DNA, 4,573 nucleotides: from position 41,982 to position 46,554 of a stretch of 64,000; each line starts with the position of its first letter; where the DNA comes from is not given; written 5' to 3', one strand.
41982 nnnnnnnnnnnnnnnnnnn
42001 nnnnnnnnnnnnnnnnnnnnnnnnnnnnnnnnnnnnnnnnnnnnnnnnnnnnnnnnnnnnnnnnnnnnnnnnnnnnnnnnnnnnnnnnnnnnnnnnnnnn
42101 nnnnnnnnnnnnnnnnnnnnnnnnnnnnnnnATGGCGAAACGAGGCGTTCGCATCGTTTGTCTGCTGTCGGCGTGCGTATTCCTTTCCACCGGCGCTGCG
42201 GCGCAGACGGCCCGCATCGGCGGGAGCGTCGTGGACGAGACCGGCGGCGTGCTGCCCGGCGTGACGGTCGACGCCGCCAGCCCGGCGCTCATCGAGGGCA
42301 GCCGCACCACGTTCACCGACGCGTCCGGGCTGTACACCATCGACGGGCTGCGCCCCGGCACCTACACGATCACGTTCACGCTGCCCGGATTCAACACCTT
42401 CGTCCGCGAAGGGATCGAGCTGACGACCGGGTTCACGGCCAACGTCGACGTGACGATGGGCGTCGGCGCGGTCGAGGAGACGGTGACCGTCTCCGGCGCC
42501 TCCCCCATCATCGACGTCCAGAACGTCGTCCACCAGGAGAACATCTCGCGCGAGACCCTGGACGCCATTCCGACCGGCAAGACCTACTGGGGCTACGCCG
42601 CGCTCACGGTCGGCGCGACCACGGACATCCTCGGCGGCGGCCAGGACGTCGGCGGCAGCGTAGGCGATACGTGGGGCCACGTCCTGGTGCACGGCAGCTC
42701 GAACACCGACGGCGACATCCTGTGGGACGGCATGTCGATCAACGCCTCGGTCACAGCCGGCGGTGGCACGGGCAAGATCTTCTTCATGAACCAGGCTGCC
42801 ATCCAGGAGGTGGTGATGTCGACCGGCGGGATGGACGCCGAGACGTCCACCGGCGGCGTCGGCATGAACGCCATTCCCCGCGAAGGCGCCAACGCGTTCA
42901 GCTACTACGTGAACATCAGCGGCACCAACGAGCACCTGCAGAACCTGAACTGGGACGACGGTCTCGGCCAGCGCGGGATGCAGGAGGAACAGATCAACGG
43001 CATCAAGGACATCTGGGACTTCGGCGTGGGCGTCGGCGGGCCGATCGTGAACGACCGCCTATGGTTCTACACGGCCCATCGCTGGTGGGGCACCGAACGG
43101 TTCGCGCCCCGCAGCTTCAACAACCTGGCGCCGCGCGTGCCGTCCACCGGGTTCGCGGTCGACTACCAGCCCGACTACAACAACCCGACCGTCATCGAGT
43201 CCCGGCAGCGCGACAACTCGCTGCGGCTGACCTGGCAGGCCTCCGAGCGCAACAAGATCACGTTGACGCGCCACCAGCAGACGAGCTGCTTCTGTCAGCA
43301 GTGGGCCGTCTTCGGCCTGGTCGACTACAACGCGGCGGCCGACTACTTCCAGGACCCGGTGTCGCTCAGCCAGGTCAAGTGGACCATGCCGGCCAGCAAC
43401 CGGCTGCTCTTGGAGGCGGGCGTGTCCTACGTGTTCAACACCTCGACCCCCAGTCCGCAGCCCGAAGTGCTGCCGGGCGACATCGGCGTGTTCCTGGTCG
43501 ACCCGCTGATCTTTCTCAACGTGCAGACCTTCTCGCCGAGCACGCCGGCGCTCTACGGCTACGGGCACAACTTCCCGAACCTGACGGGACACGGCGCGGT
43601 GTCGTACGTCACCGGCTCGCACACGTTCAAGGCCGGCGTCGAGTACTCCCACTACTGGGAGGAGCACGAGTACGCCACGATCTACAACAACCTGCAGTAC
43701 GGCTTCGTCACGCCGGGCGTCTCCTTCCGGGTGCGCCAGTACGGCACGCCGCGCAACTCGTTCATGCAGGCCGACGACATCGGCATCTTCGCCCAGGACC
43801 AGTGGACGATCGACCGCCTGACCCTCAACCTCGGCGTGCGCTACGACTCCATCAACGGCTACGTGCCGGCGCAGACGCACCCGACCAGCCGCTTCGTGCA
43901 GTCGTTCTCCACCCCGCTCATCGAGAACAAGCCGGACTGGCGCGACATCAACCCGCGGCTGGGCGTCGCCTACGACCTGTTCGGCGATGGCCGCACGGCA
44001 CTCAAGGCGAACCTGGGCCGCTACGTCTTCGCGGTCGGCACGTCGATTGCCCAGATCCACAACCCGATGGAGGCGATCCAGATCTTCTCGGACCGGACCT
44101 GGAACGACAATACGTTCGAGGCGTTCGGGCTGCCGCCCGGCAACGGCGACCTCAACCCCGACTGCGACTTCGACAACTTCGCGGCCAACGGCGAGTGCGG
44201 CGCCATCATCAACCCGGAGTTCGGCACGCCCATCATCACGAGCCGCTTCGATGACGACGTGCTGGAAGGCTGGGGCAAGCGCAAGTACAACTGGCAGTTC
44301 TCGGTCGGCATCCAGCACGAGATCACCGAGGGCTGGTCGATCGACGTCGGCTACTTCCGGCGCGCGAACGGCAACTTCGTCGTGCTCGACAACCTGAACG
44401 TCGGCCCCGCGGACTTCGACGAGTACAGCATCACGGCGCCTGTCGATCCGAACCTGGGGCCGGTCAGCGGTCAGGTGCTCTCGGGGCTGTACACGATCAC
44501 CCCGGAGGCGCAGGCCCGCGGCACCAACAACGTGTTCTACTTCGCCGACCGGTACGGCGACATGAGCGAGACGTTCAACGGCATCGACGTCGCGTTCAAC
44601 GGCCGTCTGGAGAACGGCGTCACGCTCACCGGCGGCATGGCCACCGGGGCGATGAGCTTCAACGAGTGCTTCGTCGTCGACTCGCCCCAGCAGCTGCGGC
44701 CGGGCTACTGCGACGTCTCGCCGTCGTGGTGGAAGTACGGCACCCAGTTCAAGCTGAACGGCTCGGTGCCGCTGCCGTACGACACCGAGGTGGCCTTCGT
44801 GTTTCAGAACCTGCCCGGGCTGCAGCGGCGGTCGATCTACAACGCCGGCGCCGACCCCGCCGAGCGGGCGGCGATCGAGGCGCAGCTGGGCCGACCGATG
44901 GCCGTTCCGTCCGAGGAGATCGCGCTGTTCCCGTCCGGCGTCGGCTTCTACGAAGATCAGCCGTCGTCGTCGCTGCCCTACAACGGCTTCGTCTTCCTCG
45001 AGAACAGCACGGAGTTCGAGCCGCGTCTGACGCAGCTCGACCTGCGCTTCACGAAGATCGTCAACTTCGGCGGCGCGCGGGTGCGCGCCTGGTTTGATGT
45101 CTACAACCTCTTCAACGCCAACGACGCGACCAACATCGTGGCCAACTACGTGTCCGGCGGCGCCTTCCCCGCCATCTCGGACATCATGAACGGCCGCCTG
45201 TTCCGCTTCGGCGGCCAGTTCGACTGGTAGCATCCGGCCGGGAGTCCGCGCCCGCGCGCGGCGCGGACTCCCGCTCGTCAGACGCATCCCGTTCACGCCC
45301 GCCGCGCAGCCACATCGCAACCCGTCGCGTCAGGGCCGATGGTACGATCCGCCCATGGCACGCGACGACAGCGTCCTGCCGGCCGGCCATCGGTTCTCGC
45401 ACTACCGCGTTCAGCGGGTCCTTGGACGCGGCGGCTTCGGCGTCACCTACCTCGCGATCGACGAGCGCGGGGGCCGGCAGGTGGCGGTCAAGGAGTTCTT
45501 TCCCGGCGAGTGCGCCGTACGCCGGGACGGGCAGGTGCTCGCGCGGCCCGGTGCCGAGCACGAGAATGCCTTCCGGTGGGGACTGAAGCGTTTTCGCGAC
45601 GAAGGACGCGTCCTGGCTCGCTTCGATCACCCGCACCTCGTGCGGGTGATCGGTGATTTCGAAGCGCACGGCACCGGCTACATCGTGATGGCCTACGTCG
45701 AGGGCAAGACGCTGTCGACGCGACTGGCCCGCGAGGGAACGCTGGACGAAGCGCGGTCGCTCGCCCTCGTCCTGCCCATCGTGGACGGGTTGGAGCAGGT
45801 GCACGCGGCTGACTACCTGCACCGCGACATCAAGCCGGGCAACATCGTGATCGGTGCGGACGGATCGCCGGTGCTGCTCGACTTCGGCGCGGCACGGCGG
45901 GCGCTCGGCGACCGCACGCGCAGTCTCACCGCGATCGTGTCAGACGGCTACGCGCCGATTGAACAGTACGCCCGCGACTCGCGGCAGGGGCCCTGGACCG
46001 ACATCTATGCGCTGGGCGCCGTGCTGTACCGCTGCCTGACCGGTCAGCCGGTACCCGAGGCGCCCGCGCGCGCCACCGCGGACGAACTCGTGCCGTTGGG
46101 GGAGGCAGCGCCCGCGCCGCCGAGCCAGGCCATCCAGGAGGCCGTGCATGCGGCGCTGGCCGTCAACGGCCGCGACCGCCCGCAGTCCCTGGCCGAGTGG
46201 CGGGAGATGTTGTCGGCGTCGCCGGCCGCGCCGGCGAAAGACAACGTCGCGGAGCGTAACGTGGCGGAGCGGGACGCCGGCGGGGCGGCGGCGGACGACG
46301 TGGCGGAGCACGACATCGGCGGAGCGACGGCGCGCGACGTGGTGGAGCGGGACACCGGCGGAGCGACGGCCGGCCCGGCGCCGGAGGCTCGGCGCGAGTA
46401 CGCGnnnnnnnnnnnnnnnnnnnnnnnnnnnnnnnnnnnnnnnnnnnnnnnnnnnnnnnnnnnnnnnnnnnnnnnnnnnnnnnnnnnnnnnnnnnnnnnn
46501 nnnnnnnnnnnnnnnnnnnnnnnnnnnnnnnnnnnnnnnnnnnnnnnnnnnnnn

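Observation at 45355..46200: Catalytically intact eukaryotic-like Ser/Thr kinase at the N-terminus of the helicase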

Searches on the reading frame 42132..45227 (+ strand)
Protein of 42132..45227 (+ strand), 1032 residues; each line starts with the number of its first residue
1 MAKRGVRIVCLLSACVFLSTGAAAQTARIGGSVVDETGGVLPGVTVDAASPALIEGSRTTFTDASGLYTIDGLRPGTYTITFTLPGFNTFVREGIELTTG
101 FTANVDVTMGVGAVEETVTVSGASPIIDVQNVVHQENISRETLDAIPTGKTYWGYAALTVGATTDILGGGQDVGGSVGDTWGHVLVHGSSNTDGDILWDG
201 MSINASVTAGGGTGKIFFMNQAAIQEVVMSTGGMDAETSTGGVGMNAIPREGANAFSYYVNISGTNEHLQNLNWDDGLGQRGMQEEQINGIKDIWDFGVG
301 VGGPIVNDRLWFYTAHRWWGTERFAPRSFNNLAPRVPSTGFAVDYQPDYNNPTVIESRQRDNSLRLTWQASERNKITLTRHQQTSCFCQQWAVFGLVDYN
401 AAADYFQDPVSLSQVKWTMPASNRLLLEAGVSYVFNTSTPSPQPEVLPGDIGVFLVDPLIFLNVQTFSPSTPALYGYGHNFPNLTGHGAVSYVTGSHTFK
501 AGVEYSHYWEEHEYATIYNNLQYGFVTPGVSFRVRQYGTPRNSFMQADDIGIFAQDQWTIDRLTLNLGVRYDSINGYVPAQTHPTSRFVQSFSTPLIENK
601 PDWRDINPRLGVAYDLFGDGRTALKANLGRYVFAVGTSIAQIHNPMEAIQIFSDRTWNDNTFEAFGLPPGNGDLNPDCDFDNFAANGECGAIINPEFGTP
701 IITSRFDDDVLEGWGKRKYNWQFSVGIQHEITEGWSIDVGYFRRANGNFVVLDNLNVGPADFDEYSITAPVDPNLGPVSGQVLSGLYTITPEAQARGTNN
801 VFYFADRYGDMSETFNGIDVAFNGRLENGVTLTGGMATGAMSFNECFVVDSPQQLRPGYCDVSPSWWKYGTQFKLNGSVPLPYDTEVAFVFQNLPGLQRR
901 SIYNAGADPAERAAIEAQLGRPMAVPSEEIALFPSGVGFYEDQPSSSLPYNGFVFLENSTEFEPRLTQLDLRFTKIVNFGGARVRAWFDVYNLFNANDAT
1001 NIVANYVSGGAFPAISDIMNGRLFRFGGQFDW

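Call 5: search_protein_families(library=pfam, proteins=[window:42132-45227:+], max_evalue=0.01)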
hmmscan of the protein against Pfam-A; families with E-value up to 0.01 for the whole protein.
window:42132-45227:+ (1032 aa): 4 families
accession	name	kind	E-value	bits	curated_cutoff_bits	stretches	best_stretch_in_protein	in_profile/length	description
PF25183.1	OMP_b-brl_4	-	4.9e-27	95.1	30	1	346-833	141-623/838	Outer membrane beta barrel domain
PF13620.12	CarboxypepD_reg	-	3.5e-17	63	32.3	1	29-109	2-81/82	Carboxypeptidase regulatory-like domain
PF13715.12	CarbopepD_reg_2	-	2.9e-06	27.6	32.2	1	29-110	1-77/88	CarboxypepD_reg-like domain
PF17210.9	SdrD_B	-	0.0002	22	29.7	1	41-90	24-72/112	SdrD B-like domain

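Call 6: search_protein_families(library=padloc, proteins=[window:42132-45227:+], max_evalue=0.01)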
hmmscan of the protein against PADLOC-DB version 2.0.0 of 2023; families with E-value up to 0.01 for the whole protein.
window:42132-45227:+ (1032 aa): 0 families

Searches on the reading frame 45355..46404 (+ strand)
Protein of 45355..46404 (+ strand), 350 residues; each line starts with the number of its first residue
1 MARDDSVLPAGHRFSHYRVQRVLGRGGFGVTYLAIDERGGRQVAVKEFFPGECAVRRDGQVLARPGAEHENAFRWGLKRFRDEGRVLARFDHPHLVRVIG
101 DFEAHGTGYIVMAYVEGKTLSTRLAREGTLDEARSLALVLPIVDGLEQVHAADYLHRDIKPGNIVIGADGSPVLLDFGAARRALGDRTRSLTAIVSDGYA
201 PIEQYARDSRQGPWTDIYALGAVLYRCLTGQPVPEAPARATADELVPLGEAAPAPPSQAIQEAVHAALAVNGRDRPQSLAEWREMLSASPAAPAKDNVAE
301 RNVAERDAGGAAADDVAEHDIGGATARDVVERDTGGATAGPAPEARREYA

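Call 9: search_solved_structures(query=window:45355-46254:+, show_alignments=2, max_evalue=1e-10)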
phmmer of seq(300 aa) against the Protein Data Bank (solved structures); distinct sequences matched with E-value up to 1e-10: 591 (the best 60 are shown).
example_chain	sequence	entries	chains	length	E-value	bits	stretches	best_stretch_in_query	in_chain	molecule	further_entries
5hnv_A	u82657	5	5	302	9.8e-64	218.8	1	6-287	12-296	PpkA N terminal | PpkA-294 | PpkA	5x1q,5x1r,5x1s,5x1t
2h34_A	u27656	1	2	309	9.8e-27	97.3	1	10-256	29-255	Serine/threonine-protein kinase pknE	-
3ori_A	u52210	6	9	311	5.8e-25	91.5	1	11-285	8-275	Serine/threonine protein kinase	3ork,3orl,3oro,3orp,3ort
3f61_A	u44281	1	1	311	7.7e-25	91.1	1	11-285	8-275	Serine/threonine-protein kinase pknB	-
5u94_A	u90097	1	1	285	8e-25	91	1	10-284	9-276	Serine/threonine-protein kinase PknB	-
6i2p_A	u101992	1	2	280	8e-25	91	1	11-284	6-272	Serine/threonine-protein kinase PknB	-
3f69_A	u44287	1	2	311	9.8e-25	90.7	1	11-285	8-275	Serine/threonine-protein kinase pknB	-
1o6y_A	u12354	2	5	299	1.3e-24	90.3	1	9-284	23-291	SERINE/THREONINE-PROTEIN KINASE PKNB | Probable serine/threonine-protein kinase pknB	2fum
3orm_A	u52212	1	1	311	1.4e-24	90.2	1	11-285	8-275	Serine/threonine protein kinase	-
6b2p_A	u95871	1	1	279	1.5e-24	90.1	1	11-284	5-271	Serine/threonine-protein kinase PknB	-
1mru_A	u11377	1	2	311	1.6e-24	90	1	11-285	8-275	Probable serine/threonine-protein kinase pknB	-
4ow8_A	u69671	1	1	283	3.2e-23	85.7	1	15-275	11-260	Serine/threonine-protein kinase PknA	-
9tmq_A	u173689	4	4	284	3.7e-23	85.5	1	15-275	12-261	Serine/threonine-protein kinase PknA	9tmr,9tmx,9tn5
9ruk_A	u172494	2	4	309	4.2e-23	85.4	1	16-282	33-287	Serine/threonine-protein kinase StkP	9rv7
6b2q_A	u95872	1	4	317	5.4e-23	85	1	15-276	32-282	Serine/threonine-protein kinase PknA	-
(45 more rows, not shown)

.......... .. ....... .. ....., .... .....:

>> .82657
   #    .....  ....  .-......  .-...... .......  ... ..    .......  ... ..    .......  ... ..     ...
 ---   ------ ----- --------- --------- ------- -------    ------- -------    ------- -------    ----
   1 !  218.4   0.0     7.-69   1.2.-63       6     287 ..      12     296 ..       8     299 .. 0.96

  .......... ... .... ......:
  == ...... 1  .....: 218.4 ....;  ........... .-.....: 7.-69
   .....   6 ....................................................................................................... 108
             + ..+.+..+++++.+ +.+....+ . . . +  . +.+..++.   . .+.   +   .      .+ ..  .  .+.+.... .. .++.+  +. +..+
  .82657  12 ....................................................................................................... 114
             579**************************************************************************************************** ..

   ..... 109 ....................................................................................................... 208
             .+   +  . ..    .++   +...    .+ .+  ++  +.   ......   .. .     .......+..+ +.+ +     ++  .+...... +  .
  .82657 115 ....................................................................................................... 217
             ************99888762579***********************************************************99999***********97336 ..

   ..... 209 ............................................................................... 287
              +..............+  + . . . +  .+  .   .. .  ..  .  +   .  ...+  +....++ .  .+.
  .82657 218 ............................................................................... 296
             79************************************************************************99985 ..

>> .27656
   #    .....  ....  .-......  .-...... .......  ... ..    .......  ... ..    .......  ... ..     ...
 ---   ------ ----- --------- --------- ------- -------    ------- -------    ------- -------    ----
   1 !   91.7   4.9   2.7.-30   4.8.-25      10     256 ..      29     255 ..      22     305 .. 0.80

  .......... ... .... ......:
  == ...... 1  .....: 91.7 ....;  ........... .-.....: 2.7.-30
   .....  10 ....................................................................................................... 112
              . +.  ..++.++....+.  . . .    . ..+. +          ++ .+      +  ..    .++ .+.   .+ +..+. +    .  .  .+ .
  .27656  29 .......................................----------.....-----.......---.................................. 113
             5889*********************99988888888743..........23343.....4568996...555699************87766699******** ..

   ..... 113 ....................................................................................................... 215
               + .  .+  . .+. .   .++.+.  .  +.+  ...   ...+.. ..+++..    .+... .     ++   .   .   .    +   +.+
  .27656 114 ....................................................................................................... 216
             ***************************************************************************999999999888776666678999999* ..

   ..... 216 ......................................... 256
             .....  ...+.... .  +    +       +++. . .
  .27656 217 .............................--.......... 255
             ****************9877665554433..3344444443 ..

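Call 68: search_protein_families(library=padloc, proteins=[window:45355-46404:+], max_evalue=0.001)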
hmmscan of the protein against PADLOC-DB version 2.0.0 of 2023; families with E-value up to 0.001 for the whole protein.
window:45355-46404:+ (350 aa): 35 families (the best 25 are shown)
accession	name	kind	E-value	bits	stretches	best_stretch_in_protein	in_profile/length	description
PDLC04042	PD-T4-6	-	1.5e-51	173.7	1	15-297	9-280/292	-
PDLC04053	PD-T4-6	-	1.9e-48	163.5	1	11-305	5-287/311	-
PDLC04138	mad6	-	1.3e-46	157.8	1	10-299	46-323/659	mads_6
PDLC04043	PD-T4-6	-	9.9e-44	148.1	1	11-232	11-215/452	-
PDLC04054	PD-T4-6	-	5.4e-43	145.7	1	11-316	6-304/347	-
PDLC04039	PD-T4-6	-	1.3e-40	137.8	1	10-301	9-287/458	-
PDLC04044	PD-T4-6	-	1.2e-38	131.2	1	16-287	33-290/372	-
PDLC04041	PD-T4-6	-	1.1e-37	128.3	1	6-334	19-329/443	-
PDLC04047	PD-T4-6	-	1.2e-37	127.8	1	13-290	8-273/327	-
PDLC04061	PD-T4-6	-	2.5e-37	127.6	1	15-317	16-316/510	-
PDLC04060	PD-T4-6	-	8.5e-36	121.9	1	16-234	9-209/486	-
PDLC04057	PD-T4-6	-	6.3e-34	115.7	1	15-289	8-270/443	-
PDLC04045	PD-T4-6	-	3.6e-33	113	1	16-246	34-258/350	-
PDLC04051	PD-T4-6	-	3.7e-33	113.2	1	16-287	33-292/476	-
PDLC04040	PD-T4-6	-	4.8e-32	109.4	1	22-291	1-267/547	-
PDLC03920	MkoA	-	5.8e-25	85.8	1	24-287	16-275/1112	-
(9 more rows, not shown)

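Call 69: predict_structure(alignment_id=A3)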
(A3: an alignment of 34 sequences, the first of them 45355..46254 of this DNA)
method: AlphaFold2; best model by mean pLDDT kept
length: 300 residues; sequences in the alignment: 34
mean_pLDDT: 89.8   pTM: 0.88
mean pLDDT of the five models: 89.8, 89.8, 89.3, 88.8, 88.7
residues with pLDDT >= 90: 237; 70-90: 36; 50-70: 9; < 50: 18
segments of 3 or more residues with pLDDT < 50: 182-193, 297-300
pLDDT, mean of each block of 10 residues (from residue 1): 80 96 89 97 96 93 95 92 90 95 96 96 97 97 95 90 96 78 43 64 82 95 98 93 94 97 98 97 97 66
secondary structure, 60 per line:
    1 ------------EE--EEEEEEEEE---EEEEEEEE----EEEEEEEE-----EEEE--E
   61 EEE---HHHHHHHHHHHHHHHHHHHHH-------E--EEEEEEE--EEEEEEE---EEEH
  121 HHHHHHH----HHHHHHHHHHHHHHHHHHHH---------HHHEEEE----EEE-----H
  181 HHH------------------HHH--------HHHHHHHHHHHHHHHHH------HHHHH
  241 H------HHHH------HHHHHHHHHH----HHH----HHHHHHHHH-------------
elements in order: E17-25 E29-36 E41-48 E54-57 E60-63 H67-87 E98-104 E107-113 E117-119 H120-127 H132-151 E164-167 E172-174 H180-183 H213-229 H236-241 H248-251 H258-267 H279-287

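Call 74: fold_search(model_id=the predicted structure, library=pdb)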
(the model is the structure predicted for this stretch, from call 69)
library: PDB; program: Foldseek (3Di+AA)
matches with E <= 10: 2000; with E <= 0.001: 2000
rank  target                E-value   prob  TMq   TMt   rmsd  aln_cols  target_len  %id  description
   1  5hnv                  2.8e-28  1.00  0.84  0.89   2.3       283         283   40  Crystal structure of PpkA (released 2017-01-25)
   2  5x1r                  4.8e-28  1.00  0.84  0.89   2.4       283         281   40  PpkA-294 apo form (released 2018-01-31)
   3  6i2p_B                4.4e-19  1.00  0.69  0.77   4.6       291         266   30  Crystal structure of the Mycobacterium tuberculosis PknB kinase domain (L33E mutant) in complex with its substrate Gar (released 2019-05-22)
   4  6i2p_A                4.6e-19  1.00  0.70  0.77   4.6       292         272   30  Crystal structure of the Mycobacterium tuberculosis PknB kinase domain (L33E mutant) in complex with its substrate Gar (released 2019-05-22)
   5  3oro                  5.9e-19  1.00  0.69  0.75   4.6       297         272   31  Mycobacterium tuberculosis PknB kinase domain L33D mutant (crystal form 4) (released 2010-12-15)
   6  1mru_A                1.1e-18  1.00  0.69  0.76   5.1       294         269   31  Intracellular Ser/Thr protein kinase domain of Mycobacterium tuberculosis PknB. (released 2003-02-11)
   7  6b2p                  1.8e-18  1.00  0.68  0.79   3.7       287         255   30  Dual Inhibition of the Essential Protein Kinases A and B in Mycobacterium tuberculosis (released 2018-02-14)
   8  2fum_C                1.9e-18  1.00  0.70  0.82   3.4       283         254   29  Catalytic domain of protein kinase PknB from Mycobacterium tuberculosis in complex with mitoxantrone (released 2006-08-01)
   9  5u94                  2.8e-18  1.00  0.72  0.82   4.0       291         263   30  Crystal structure of the Mycobacterium tuberculosis PASTA kinase PknB in complex with the potential theraputic kinase in (released 2017-12-20)
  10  2fum_D                3.1e-18  1.00  0.71  0.81   3.4       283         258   29  Catalytic domain of protein kinase PknB from Mycobacterium tuberculosis in complex with mitoxantrone (released 2006-08-01)
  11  3ori_A                5.6e-18  1.00  0.69  0.77   4.3       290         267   30  Mycobacterium tuberculosis PknB kinase domain L33D mutant (crystal form 1) (released 2010-12-15)
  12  3orm                  7.1e-18  1.00  0.69  0.77   4.4       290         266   30  Mycobacterium tuberculosis PknB kinase domain D76A mutant (released 2010-12-15)
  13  3f69_A                7.6e-18  1.00  0.71  0.78   4.8       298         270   30  Crystal structure of the Mycobacterium tuberculosis PknB mutant kinase domain in complex with KT5720 (released 2008-12-02)
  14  3ork                  1.1e-17  1.00  0.71  0.77   4.0       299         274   29  Mycobacterium tuberculosis PknB kinase domain L33D mutant (crystal form 2) (released 2010-12-15)
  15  3f61                  1.1e-17  1.00  0.69  0.75   4.5       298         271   28  Crystal Structure of M. tuberculosis PknB Leu33Asp/Val222Asp double mutant in complex with ADP (released 2008-12-02)
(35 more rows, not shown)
